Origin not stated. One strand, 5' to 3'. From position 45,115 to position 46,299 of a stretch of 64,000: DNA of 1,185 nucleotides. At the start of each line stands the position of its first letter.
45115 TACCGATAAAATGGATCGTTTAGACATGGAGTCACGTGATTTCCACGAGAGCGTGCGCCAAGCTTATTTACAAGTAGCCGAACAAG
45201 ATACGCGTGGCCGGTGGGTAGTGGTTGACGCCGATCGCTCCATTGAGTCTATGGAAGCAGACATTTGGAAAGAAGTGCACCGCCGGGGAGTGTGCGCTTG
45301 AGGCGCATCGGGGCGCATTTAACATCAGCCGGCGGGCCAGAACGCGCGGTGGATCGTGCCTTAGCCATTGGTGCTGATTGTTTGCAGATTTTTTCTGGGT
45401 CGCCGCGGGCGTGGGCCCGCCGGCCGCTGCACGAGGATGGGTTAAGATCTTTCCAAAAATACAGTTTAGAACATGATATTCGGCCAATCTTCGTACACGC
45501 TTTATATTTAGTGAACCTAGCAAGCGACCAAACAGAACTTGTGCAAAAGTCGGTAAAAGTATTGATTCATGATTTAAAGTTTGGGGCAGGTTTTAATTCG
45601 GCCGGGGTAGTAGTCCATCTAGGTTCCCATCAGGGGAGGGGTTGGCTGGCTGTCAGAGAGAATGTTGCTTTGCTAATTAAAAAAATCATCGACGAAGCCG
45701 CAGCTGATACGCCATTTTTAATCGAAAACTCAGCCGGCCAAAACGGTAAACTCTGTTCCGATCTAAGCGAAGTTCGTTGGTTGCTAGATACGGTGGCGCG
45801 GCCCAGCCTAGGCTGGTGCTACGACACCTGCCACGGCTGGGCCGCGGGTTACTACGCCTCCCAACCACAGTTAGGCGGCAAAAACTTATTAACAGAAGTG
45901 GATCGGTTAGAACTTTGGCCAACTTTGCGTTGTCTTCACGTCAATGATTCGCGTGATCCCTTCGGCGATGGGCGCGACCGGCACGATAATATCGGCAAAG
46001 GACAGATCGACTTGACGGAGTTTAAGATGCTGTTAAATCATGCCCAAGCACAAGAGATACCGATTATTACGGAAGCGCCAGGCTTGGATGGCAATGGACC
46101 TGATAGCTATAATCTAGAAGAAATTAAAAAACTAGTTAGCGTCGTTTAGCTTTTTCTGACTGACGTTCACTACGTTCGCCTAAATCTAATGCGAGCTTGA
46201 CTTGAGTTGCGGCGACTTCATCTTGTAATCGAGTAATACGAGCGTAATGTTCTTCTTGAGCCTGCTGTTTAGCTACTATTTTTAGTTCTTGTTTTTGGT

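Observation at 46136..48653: Four tandem paralogs of an unrecognised family (three membrane, one soluble, one frameshifted) between nfo and folD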

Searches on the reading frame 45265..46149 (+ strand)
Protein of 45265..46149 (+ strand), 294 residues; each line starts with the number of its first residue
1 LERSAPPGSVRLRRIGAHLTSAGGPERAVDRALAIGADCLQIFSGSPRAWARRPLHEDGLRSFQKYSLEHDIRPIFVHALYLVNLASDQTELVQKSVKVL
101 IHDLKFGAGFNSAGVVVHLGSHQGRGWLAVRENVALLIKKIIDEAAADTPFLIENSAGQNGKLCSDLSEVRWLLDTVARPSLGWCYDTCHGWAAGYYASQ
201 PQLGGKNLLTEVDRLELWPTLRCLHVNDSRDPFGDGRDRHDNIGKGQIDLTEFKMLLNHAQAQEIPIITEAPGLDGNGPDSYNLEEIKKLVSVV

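Call 18: search_protein_families(library=pfam, proteins=[window:45265-46149:+], max_evalue=0.001)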
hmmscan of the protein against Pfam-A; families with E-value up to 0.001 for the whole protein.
window:45265-46149:+ (294 aa): 1 family
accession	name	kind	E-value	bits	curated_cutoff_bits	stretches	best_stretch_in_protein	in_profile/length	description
PF01261.30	AP_endonuc_2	-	1.1e-35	123.9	31.1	1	29-275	1-233/249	Xylose isomerase-like TIM barrel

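Call 37: find_homologous_proteins(query=window:45265-46149:+, max_evalue=1e-20)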
Query window:45265-46149:+ (294 aa): 1218 proteins with E <= 1e-20 among 2773 candidates; the best 120 are listed.
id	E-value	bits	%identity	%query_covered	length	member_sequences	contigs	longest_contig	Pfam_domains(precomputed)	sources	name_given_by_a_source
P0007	1.4e-190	650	100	96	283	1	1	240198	PF01261.31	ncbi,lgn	-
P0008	4.1e-126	438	67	96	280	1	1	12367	PF01261.31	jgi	jgi:deoxyribonuclease-4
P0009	2.9e-121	422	64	99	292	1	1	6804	PF01261.31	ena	-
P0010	1.1e-119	417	65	95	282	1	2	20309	PF01261.31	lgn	-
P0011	3.7e-114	399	64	94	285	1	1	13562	PF01261.31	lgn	-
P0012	6.8e-114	398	63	95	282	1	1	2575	PF01261.31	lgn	-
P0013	7.5e-114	398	62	95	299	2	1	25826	PF01261.31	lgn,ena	-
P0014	3.9e-113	396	60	95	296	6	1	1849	PF01261.31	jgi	jgi:deoxyribonuclease IV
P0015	6.3e-113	395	61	95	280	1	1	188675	PF01261.31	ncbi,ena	-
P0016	4.3e-112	392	63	96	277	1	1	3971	PF01261.31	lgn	-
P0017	8.4e-112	391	62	95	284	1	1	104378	PF01261.31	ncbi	-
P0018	1.0e-110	388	62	96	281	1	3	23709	PF01261.31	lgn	-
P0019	1.4e-110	387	62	95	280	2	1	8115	PF01261.31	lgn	-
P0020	5.5e-110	385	61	95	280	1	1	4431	PF01261.31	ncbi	-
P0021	9.3e-110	385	60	95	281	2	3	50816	PF01261.31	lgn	-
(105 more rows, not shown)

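Call 38: find_encoding_contigs(protein=P0007, flank=6000, max_places=3)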
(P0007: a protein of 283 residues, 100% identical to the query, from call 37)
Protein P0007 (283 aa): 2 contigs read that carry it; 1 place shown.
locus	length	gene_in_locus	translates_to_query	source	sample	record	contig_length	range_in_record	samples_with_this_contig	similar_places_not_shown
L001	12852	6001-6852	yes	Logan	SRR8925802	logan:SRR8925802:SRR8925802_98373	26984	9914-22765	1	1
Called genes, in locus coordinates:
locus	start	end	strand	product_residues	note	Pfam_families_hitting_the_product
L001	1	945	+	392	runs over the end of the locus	PF02481:DNA_processg_A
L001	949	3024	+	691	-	PF01751:Toprim, PF01131:Topoisom_bac, PF01396:Zn_ribbon_Top1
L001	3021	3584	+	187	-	PF06559:DCD_N (weak), PF22769:DCD, PF00692:dUTPase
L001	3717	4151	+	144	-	PF00692:dUTPase, PF22769:DCD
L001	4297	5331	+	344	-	-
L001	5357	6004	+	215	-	PF02223:Thymidylate_kin, PF13521:AAA_28 (weak)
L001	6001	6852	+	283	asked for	PF01261:AP_endonuc_2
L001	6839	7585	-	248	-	-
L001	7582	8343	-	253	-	-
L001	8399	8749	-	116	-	-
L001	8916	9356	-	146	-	-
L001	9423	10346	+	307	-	PF00763:THF_DHG_CYH, PF02882:THF_DHG_CYH_C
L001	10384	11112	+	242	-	PF00696:AA_kinase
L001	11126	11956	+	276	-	-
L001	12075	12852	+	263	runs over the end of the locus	PF00318:Ribosomal_S2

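Call 39: find_encoding_contigs(protein=P0008, flank=10000, max_places=3)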
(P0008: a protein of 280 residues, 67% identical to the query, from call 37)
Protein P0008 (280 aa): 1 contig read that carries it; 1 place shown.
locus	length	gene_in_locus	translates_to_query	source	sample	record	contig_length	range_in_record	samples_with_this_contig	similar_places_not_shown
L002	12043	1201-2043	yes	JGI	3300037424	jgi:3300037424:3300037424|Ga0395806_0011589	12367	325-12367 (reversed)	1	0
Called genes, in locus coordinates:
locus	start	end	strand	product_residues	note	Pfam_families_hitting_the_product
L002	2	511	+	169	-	?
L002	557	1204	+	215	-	PF02223:Thymidylate_kin, PF13521:AAA_28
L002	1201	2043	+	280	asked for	PF01261:AP_endonuc_2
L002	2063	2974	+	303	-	PF00763:THF_DHG_CYH, PF02882:THF_DHG_CYH_C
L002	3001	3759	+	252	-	PF00696:AA_kinase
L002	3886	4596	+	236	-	PF00318:Ribosomal_S2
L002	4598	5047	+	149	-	PF00889:EF_TS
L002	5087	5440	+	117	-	PF05973:Gp49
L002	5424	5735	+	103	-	PF13744:HTH_37 (weak), PF13560:HTH_31, PF12844:HTH_19, PF13443:HTH_26 (weak), PF01381:HTH_3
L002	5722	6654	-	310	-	-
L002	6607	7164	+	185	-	PF01765:RRF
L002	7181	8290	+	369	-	PF02163:Peptidase_M50, PF13180:PDZ_2 (weak), PF17820:PDZ_6 (weak)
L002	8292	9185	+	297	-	PF13793:Pribosyltran_N (weak), PF00156:Pribosyltran, PF14572:Pribosyl_synth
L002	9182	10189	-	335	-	PF00933:Glyco_hydro_3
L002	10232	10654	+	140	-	-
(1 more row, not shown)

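Call 40: find_encoding_contigs(protein=P0010, flank=10000, max_places=3)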
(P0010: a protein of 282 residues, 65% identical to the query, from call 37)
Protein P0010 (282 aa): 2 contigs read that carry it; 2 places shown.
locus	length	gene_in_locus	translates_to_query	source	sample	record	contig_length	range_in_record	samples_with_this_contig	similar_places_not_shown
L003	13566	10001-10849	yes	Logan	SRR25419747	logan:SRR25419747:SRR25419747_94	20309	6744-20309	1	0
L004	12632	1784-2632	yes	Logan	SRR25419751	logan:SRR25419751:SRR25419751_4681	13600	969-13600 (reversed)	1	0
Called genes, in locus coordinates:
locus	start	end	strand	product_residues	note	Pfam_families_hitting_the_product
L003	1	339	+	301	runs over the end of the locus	PF06723:MreB_Mbl (faint)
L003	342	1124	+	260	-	PF04085:MreC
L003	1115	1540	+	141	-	-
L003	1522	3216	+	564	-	PF21922:PBP_dimer_2 (faint), PF03717:PBP_dimer, PF00905:Transpeptidase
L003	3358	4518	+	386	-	PF02481:DNA_processg_A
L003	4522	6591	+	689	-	PF01751:Toprim, PF01131:Topoisom_bac, PF01396:Zn_ribbon_Top1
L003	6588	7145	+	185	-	PF06559:DCD_N (weak), PF22769:DCD, PF00692:dUTPase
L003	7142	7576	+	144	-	PF00692:dUTPase, PF22769:DCD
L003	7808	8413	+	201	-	-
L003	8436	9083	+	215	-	PF02223:Thymidylate_kin, PF13521:AAA_28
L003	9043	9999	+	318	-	-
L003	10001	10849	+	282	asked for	PF01261:AP_endonuc_2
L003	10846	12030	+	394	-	-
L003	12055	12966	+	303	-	PF00763:THF_DHG_CYH, PF02882:THF_DHG_CYH_C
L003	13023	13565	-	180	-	?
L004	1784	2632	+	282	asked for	PF01261:AP_endonuc_2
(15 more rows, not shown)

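Call 41: find_encoding_contigs(protein=P0011, flank=8000, max_places=2)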
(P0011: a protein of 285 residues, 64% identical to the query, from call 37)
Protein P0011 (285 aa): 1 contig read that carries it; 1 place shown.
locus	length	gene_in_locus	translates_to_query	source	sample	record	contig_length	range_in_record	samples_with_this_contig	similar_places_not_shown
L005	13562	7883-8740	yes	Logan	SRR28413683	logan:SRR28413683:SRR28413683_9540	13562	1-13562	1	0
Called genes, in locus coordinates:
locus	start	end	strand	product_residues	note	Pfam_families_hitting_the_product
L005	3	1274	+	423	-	?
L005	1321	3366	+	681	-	PF01751:Toprim, PF01131:Topoisom_bac, PF01396:Zn_ribbon_Top1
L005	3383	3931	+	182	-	PF22769:DCD, PF00692:dUTPase (weak)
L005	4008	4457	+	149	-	PF00692:dUTPase, PF22769:DCD (weak)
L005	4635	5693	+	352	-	-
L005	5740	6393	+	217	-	PF02223:Thymidylate_kin, PF13521:AAA_28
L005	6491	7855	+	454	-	PF00464:SHMT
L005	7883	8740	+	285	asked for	PF01261:AP_endonuc_2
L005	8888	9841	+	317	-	PF00763:THF_DHG_CYH, PF02882:THF_DHG_CYH_C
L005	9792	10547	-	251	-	-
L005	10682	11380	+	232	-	PF00318:Ribosomal_S2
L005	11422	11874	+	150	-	PF00889:EF_TS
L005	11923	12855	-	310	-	-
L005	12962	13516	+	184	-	PF01765:RRF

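Call 42: find_encoding_contigs(protein=P0013, flank=8000, max_places=2)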
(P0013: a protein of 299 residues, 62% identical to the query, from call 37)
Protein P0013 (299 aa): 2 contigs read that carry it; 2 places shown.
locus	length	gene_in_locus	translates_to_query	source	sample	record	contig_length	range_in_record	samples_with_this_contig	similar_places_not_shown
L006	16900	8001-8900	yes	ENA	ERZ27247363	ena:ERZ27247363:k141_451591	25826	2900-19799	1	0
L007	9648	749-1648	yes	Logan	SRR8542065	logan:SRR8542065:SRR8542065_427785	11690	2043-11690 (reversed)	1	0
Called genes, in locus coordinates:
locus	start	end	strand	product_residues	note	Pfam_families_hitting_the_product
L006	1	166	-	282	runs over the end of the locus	PF00383:dCMP_cyt_deam_1, PF14437:MafB19-deam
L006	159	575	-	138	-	PF01467:CTP_transf_like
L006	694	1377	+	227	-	PF00186:DHFR_1, PF01872:RibD_C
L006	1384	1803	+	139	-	PF00692:dUTPase, PF22769:DCD (weak)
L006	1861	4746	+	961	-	-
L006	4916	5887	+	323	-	-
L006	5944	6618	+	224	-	PF13521:AAA_28 (weak), PF02223:Thymidylate_kin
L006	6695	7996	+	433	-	PF00464:SHMT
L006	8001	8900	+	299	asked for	PF01261:AP_endonuc_2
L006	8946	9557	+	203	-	-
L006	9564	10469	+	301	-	PF00763:THF_DHG_CYH, PF02882:THF_DHG_CYH_C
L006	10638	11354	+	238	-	PF00318:Ribosomal_S2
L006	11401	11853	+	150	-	PF00889:EF_TS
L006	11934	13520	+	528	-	-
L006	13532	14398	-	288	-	-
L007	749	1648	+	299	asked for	PF01261:AP_endonuc_2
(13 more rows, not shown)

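Call 43: find_encoding_contigs(protein=P0015, flank=8000, max_places=2)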
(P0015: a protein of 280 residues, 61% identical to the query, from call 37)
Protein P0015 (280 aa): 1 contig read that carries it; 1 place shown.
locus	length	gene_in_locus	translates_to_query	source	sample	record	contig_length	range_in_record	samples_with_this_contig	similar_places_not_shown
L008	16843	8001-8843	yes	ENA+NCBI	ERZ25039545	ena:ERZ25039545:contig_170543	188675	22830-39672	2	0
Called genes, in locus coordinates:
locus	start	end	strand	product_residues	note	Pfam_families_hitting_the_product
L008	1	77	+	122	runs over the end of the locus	-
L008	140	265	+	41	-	-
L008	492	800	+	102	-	-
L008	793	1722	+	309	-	PF00905:Transpeptidase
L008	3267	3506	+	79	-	PF01751:Toprim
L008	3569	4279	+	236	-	PF01131:Topoisom_bac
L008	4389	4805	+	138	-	PF01131:Topoisom_bac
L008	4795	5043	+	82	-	-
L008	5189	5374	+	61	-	PF01396:Zn_ribbon_Top1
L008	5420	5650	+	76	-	-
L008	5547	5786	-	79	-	-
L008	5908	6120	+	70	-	-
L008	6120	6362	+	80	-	-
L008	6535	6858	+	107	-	-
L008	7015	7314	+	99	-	-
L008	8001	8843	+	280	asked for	PF01261:AP_endonuc_2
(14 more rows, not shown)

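Call 44: find_encoding_contigs(protein=P0017, flank=8000, max_places=2)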
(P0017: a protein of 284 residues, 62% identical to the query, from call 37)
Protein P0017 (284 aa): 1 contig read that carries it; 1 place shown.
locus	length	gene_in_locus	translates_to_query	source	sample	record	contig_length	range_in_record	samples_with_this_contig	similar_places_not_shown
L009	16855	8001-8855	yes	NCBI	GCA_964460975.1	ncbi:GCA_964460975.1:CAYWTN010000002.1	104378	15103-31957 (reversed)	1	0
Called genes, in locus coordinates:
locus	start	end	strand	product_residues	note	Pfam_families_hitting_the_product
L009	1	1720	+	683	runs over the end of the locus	PF01751:Toprim, PF01131:Topoisom_bac, PF01396:Zn_ribbon_Top1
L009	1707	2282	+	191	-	PF06559:DCD_N (weak), PF22769:DCD, PF00692:dUTPase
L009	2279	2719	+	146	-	PF00692:dUTPase, PF22769:DCD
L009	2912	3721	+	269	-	-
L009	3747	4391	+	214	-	PF02223:Thymidylate_kin, PF13521:AAA_28 (weak)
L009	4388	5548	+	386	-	-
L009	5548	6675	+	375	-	-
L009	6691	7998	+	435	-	PF00464:SHMT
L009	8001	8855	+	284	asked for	PF01261:AP_endonuc_2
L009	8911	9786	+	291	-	PF12705:PDDEXK_1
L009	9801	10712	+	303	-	PF00763:THF_DHG_CYH, PF02882:THF_DHG_CYH_C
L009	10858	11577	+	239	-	PF00318:Ribosomal_S2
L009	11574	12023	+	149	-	PF00889:EF_TS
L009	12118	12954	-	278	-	-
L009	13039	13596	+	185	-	PF01765:RRF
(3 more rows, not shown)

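Call 58: find_related_loci(query=A2, collection=genome_contigs, flank=6000)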
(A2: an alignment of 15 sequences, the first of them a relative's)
Query A2 (283 aa) in genome_contigs; peptide patterns used: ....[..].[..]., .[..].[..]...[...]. (x = any residue, [..] = any of these).
158 stretches matched a pattern; 125 encode a relative of the query (tblastn E <= 1e-3); the best 80 are kept; 80 distinct loci.
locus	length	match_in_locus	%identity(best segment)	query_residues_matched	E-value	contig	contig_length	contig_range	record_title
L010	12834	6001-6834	61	1-279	6e-116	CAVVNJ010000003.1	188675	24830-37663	MAG: Candidatus Woesebacteria bacterium isolate MFD05674.bin.2.125 genome assembly, contig: contig_170543, whole genome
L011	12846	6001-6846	63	1-280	1e-115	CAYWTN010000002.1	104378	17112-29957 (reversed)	MAG TPA_asm: uncultured Pseudomonadales bacterium isolate SRP344714_co1_151 genome assembly, contig: NODE_466_length_104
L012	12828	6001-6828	60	1-280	8e-114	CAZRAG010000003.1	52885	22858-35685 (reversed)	MAG TPA_asm: uncultured Pseudomonadales bacterium isolate SRP093185_co1_24 genome assembly, contig: NODE_246_length_5288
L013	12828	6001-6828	58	2-280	2e-112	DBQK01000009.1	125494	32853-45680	MAG TPA_asm: Patescibacteria group bacterium UBA1396 UBA1396_contig_3222, whole genome shotgun sequence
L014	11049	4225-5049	59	2-280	3e-111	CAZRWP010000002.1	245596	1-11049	MAG TPA_asm: uncultured Pseudomonadales bacterium isolate SRP144015_co1_84 genome assembly, contig: NODE_21_length_24559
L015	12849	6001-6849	57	1-281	5e-111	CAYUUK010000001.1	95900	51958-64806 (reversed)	MAG TPA_asm: uncultured Pseudomonadales bacterium isolate SRP141376_co5_90 genome assembly, contig: NODE_418_length_9590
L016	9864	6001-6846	57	1-280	9e-111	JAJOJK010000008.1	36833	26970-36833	MAG: Candidatus Woesebacteria bacterium isolate S5C87 S5CNODE_106_length_36833_cov_4.533836, whole genome shotgun sequen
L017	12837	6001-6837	56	1-281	4e-102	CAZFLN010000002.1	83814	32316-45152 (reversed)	MAG TPA_asm: uncultured Pseudomonadales bacterium isolate SRP344714_co1_414 genome assembly, contig: NODE_644_length_838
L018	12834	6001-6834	56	2-281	6e-102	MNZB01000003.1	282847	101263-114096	MAG: Candidatus Pacebacteria bacterium CG2_30_36_39 cg2_3.0_scaffold_19_c, whole genome shotgun sequence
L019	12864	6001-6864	54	3-281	3e-98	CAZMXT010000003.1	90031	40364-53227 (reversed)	MAG TPA_asm: uncultured Pseudomonadales bacterium isolate SRP128246_co1_515 genome assembly, contig: NODE_156_length_900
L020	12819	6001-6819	52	1-280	9e-98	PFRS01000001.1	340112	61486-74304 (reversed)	MAG: Candidatus Pacebacteria bacterium CG_4_9_14_0_2_um_filter_40_15 CG_4_9_14_0.2_um_filter_scaffold_0_c, whole genome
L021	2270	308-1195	51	2-279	4e-102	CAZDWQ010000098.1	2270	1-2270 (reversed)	MAG TPA_asm: uncultured Pseudomonadales bacterium isolate SRP192515_co1_182 genome assembly, contig: NODE_60910_length_2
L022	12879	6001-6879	52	1-280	1e-97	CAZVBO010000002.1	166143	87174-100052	MAG TPA_asm: uncultured Pseudomonadales bacterium isolate SRP304446_co1_134 genome assembly, contig: NODE_25_length_1661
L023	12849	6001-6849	52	1-280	1e-96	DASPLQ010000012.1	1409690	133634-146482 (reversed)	MAG TPA_asm: Vitreimonas sp. isolate SMAG_U12069 k141_91001, whole genome shotgun sequence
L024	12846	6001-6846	51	2-279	2e-96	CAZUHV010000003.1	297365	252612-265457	MAG TPA_asm: uncultured Pseudomonadales bacterium isolate binchicken_co277_32 genome assembly, contig: NODE_70_length_29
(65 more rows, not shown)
